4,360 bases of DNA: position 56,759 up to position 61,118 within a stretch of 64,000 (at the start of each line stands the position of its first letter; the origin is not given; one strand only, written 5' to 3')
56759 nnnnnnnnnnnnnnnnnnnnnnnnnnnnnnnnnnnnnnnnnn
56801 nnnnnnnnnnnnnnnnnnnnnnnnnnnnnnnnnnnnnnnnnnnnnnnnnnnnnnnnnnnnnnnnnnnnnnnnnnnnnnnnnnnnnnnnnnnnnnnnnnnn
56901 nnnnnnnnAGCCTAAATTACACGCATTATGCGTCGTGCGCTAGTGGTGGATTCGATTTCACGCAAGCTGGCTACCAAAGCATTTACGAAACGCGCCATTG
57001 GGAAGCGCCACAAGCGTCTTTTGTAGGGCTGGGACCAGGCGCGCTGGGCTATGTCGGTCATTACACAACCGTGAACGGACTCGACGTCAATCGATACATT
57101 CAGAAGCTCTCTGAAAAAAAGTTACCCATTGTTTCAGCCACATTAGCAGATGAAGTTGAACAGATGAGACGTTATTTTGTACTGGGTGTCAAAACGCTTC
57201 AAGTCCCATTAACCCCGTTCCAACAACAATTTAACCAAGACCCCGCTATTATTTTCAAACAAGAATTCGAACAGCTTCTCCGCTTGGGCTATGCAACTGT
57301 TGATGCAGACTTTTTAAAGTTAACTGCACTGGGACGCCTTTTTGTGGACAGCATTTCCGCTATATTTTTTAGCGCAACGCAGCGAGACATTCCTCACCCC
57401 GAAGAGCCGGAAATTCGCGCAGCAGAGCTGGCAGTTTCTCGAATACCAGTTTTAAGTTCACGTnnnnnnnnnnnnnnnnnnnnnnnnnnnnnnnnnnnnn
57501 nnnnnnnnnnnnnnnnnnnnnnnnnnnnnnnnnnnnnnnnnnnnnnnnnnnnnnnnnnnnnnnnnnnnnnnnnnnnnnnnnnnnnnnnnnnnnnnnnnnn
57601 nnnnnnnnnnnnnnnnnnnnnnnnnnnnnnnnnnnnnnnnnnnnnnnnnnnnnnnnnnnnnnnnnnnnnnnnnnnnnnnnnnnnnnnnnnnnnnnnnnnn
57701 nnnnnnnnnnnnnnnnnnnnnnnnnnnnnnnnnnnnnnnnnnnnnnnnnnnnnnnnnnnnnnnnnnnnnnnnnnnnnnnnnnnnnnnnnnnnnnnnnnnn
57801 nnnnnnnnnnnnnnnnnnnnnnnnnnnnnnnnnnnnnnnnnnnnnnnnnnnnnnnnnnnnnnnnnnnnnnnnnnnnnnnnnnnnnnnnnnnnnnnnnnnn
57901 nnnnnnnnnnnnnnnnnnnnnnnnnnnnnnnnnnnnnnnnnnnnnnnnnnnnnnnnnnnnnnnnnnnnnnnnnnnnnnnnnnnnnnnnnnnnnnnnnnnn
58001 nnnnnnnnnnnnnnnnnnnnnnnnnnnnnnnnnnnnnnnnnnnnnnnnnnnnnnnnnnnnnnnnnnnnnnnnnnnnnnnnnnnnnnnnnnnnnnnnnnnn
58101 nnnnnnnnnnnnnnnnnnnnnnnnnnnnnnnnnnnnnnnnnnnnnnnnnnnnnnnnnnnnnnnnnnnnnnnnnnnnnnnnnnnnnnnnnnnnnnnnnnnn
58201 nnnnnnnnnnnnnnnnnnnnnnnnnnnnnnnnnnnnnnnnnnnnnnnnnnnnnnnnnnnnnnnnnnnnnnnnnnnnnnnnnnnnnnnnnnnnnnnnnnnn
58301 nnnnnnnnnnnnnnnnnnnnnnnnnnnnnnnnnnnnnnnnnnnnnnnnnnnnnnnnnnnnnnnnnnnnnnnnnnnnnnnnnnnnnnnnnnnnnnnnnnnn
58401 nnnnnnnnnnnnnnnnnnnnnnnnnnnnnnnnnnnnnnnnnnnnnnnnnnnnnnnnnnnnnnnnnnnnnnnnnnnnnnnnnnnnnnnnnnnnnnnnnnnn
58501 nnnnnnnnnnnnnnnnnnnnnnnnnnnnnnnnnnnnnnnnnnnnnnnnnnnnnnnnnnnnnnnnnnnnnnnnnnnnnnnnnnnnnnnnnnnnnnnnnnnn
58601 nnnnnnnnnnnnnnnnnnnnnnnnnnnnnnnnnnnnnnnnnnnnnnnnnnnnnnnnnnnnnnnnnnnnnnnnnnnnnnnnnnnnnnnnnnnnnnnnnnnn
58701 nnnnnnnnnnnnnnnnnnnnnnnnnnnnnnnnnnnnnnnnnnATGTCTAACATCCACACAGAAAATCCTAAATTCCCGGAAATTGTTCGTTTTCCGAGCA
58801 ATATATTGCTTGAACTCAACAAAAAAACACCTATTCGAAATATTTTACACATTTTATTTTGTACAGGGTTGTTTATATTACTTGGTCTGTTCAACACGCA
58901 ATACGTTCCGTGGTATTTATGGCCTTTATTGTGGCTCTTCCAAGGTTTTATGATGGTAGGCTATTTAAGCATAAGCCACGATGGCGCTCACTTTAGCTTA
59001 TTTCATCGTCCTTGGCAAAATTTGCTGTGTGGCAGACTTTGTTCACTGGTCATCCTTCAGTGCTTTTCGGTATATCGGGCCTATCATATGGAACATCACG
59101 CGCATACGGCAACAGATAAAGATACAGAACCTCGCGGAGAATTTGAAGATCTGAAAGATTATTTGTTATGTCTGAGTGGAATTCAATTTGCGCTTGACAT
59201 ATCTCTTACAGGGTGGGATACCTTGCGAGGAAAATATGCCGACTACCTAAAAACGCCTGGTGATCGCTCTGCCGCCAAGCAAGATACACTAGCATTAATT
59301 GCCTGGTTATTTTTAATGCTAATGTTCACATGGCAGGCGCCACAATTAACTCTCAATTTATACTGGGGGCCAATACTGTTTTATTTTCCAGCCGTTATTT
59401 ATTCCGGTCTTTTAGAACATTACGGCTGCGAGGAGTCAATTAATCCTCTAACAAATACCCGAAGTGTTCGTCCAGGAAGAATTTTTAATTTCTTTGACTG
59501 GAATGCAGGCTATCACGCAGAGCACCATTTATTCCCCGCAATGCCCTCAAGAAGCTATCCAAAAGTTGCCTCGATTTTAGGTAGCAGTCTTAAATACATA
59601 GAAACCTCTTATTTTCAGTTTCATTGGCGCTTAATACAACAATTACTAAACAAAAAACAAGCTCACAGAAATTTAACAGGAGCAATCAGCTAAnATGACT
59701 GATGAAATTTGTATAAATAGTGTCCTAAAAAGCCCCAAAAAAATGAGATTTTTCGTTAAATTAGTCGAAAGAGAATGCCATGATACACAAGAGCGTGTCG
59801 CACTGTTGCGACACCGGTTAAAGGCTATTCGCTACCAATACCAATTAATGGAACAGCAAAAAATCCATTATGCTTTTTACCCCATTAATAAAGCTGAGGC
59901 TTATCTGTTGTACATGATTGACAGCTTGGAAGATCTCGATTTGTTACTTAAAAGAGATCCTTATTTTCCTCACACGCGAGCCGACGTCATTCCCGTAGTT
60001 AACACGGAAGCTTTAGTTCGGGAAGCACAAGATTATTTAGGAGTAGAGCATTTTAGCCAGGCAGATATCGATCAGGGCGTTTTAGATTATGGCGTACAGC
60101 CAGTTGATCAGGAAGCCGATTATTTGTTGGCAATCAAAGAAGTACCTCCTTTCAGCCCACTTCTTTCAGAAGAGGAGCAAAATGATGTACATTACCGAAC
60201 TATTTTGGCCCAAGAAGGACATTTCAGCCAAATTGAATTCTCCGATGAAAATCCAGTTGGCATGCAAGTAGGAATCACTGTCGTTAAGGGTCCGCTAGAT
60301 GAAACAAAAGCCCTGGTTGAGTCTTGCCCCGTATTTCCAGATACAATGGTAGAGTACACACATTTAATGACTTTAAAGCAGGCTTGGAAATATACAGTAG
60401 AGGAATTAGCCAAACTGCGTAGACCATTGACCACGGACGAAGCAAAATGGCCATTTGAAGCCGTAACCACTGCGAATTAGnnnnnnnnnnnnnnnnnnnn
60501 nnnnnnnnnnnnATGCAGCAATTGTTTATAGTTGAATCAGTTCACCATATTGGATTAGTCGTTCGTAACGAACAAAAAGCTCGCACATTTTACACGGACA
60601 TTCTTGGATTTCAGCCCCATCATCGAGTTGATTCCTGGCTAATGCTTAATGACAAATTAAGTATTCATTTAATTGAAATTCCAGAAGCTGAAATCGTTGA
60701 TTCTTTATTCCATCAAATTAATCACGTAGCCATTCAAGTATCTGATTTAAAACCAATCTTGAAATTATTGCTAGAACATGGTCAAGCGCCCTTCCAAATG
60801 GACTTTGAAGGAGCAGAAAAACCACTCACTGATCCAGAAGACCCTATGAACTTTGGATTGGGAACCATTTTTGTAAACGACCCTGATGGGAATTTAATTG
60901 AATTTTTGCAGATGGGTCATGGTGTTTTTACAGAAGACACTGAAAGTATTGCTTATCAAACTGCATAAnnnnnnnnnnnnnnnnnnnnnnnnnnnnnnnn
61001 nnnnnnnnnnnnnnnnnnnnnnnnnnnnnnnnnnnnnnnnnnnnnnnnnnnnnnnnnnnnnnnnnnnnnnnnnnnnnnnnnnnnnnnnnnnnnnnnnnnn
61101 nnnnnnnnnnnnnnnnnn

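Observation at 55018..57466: Translationally coupled PaaK-like adenylating enzyme and HemN-like radical SAM gene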

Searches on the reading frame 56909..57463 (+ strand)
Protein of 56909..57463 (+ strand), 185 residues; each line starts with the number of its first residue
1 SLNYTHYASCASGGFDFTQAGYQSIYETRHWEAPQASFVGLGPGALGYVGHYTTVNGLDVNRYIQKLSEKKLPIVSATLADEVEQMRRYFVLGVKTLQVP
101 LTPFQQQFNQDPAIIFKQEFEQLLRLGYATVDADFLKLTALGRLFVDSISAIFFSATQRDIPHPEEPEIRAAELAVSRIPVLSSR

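Call 58: find_related_loci(query=A5, collection=metagenome_contigs, flank=10000)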
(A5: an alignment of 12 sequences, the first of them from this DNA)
Query A5 (185 aa) in metagenome_contigs; peptide patterns used: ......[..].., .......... (x = any residue, [..] = any of these).
45 stretches matched a pattern; 14 encode a relative of the query (tblastn E <= 1e-3); 14 distinct loci.
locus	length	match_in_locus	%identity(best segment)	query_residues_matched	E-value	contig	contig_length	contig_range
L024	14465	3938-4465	62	3-178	2e-75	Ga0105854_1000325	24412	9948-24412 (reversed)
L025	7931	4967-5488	61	3-176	4e-72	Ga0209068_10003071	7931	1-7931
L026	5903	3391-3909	58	3-175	7e-66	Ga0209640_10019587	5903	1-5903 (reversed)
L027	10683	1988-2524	59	3-181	4e-64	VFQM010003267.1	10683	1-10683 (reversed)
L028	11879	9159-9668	56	4-173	1e-62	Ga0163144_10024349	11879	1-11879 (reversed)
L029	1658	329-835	54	5-173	5e-56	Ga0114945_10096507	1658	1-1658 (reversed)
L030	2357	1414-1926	52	3-173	6e-54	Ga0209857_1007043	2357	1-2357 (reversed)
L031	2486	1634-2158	46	1-174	4e-51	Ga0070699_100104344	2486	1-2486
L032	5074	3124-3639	52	6-177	8e-49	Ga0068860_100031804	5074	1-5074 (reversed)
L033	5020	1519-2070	41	1-184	3e-47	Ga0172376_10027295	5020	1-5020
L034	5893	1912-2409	40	6-171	2e-40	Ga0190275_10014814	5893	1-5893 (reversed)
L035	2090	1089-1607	43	1-173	3e-40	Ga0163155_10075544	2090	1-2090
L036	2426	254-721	40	15-170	1e-34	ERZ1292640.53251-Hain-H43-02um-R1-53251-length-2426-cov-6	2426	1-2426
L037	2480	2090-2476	48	3-131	1e-33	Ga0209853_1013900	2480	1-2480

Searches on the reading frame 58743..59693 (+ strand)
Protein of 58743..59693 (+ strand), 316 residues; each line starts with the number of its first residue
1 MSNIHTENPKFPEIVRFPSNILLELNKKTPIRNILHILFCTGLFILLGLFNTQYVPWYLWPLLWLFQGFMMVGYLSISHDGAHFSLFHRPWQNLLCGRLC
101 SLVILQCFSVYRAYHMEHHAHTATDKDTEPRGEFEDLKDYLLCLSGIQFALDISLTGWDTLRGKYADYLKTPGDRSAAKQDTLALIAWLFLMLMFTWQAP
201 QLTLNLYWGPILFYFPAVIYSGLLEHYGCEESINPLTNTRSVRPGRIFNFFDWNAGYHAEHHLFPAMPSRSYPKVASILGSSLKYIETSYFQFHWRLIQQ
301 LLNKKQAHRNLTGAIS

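Call 3: search_protein_families(library=pfam, proteins=[window:58743-59693:+], max_evalue=0.01)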
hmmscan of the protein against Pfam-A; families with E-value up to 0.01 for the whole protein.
window:58743-59693:+ (316 aa): 1 family
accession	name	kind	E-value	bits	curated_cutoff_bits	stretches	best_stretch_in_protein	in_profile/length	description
PF00487.30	FA_desaturase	-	1.3e-38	133.7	29.7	1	57-292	3-251/253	Fatty acid desaturase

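Call 4: search_protein_families(library=ncbifam, proteins=[window:58743-59693:+], max_evalue=0.01)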
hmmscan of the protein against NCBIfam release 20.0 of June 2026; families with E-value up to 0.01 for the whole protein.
window:58743-59693:+ (316 aa): 5 families
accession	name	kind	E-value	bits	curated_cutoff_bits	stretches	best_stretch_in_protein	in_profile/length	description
NF041365.1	GntB_guanitoxin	equivalog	3.9e-15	56.1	380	1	43-287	33-286/308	guanitoxin biosynthesis L-arginine gamma (S) hydroxylase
NF052549.1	FAdesatDesBBac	equivalog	3.6e-10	39.6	500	1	34-277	34-287/340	Delta(10) desaturase DesB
NF045690.1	BCarotKetCrtW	equivalog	1.6e-07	30.9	350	1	37-129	35-128/257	beta-carotene ketolase CrtW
NF045688.1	BCarotHydoxCrtR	equivalog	2.6e-07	30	475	1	37-126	28-117/297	beta-carotene hydroxylase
NF052548.1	FAdesatDesABac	equivalog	1.7e-06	27.4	500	1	52-123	47-117/328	Delta(5) desaturase DesA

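Call 85: search_protein_families(library=padloc, proteins=[window:58743-59693:+], max_evalue=0.001)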
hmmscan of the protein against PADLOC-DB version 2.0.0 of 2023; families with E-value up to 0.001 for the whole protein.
window:58743-59693:+ (316 aa): 0 families

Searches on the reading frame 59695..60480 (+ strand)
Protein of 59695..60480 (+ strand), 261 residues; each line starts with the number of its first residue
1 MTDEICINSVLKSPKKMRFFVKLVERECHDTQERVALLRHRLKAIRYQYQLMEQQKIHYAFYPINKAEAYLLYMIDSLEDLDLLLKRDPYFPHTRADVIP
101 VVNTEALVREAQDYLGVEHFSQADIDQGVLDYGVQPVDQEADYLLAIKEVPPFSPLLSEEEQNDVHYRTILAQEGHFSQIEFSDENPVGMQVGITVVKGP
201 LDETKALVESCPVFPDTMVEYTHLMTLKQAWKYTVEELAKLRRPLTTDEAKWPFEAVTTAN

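Call 3: search_protein_families(library=pfam, proteins=[window:59695-60480:+], max_evalue=0.01)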
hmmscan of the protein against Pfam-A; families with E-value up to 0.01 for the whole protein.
window:59695-60480:+ (261 aa): 0 families

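Call 4: search_protein_families(library=ncbifam, proteins=[window:59695-60480:+], max_evalue=0.01)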
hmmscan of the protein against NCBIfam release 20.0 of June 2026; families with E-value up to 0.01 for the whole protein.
window:59695-60480:+ (261 aa): 0 families

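Call 37: search_solved_structures(query=A3, max_evalue=10)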
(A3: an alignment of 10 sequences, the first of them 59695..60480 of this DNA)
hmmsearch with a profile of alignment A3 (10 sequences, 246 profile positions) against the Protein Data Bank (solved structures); distinct sequences matched with E-value up to 10: 12.
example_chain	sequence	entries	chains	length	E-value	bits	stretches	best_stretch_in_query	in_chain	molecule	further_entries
3zo7_A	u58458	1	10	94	0.0082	18.9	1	41-95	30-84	5-CHLOROMUCONOLACTONE DEHALOGENASE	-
4fpi_A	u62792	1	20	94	0.0084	18.8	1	35-95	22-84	5-chloromuconolactone dehalogenase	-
3znj_1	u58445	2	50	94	0.01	18.6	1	42-95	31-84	5-CHLOROMUCONOLACTONE DEHALOGENASE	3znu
4bts_AW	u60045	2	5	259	0.15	14.8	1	45-141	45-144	40S RIBOSOMAL PROTEIN RPS4E | eS4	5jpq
4v5o_AW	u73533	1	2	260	0.15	14.8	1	45-141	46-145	40S RIBOSOMAL PROTEIN S4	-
1mli_A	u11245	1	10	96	0.35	13.5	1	11-92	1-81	MUCONOLACTONE ISOMERASE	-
6iuh_C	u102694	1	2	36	0.65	12.7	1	18-50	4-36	Liprin-alpha-2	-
7q5p_A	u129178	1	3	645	1.3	11.7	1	31-69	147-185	Type VI secretion protein VgrG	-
4v6w_AE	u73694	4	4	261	2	11.1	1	69-116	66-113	40S ribosomal protein S4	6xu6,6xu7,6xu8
4mtk_A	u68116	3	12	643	2.2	10.9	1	30-68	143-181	VgrG1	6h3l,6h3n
4uhv_A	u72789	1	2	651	2.2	10.9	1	30-68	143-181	VGRG1, VALINE-GLYCINE REPEAT PROTEIN G1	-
28yn_A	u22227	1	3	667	2.3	10.9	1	30-68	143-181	Type VI secretion system spike protein VgrG1a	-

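Call 85: search_protein_families(library=padloc, proteins=[window:59695-60480:+], max_evalue=0.001)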
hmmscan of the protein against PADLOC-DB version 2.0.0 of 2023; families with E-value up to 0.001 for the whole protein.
window:59695-60480:+ (261 aa): 0 families

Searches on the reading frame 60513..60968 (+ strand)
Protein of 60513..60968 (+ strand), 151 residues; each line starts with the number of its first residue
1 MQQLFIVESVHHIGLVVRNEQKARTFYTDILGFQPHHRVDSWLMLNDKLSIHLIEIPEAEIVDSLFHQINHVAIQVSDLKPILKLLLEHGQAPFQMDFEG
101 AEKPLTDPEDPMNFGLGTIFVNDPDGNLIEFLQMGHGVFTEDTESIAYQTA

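Call 3: search_protein_families(library=pfam, proteins=[window:60513-60968:+], max_evalue=0.01)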
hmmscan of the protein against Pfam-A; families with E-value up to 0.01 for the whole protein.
window:60513-60968:+ (151 aa): 2 families
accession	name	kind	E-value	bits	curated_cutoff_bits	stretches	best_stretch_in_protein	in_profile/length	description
PF00903.31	Glyoxalase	-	1.1e-13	52.1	20.6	1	10-131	2-121/121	Glyoxalase/Bleomycin resistance protein/Dioxygenase superfamily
PF13669.12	Glyoxalase_4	-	1.5e-07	32.1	27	1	11-96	1-96/109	Glyoxalase/Bleomycin resistance protein/Dioxygenase superfamily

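Call 4: search_protein_families(library=ncbifam, proteins=[window:60513-60968:+], max_evalue=0.01)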
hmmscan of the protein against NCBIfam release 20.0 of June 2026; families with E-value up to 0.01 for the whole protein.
window:60513-60968:+ (151 aa): 17 families
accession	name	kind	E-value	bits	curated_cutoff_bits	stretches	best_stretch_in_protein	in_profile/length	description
NF050075.1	SMU1112c_YaeR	equivalog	3.4e-06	27.3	140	1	8-90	2-94/125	SMU1112c/YaeR family gloxylase I-like metalloprotein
NF008551.0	PRK11478.1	equivalog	4.8e-05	23.8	148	1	8-90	5-97/129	VOC family protein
NF000496.2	Fos_GSH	equivalog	9.5e-05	22.5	180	1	7-86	2-84/136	fosfomycin resistance glutathione transferase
TIGR02295.1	HpaD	equivalog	0.00016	21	321.4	0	10-41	5-36/298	3,4-dihydroxyphenylacetate 2,3-dioxygenase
TIGR03081.1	metmalonyl_epim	equivalog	0.00038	21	114.95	0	10-80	2-85/129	methylmalonyl-CoA epimerase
TIGR03211.1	catechol_2_3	equivalog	0.00053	19.4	320.2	0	8-41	3-36/303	catechol 2,3-dioxygenase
NF000074.1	299782349_fosC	exception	0.00073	19.7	250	1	9-88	4-81/132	FosC2 family fosfomycin resistance glutathione transferase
NF032892.0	fosA7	exception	0.00089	19.3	305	1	7-42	2-37/140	FosA7 family fosfomycin resistance glutathione transferase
NF000467.1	FosG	exception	0.0015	18.5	240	0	9-42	4-37/132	FosG family fosfomycin resistance glutathione transferase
TIGR03645.1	glyox_marine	hypoth_equivalog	0.0018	18.3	262.05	0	9-33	4-28/162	lactoylglutathione lyase family protein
TIGR00068.2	glyox_I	equivalog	0.0021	17.9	120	0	119-134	125-140/143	lactoylglutathione lyase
NF053877.1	FosA12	exception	0.0032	17.6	270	1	9-41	4-36/135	fosfomycin resistance glutathione transferase FosA12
NF000124.1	fos-Vibrio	exception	0.0037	17.4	250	0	9-42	4-37/132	FosG/FosC2-related fosfomycin resistance glutathione transferase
NF050074.1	glyox_I_GloA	exception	0.0044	17.2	165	0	11-131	3-119/121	lactoylglutathione lyase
NF000221.4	FosA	exception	0.0075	16.2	250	0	7-41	2-36/137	FosA family fosfomycin resistance glutathione transferase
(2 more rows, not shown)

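Call 85: search_protein_families(library=padloc, proteins=[window:60513-60968:+], max_evalue=0.001)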
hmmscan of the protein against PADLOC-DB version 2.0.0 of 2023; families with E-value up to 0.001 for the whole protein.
window:60513-60968:+ (151 aa): 0 families
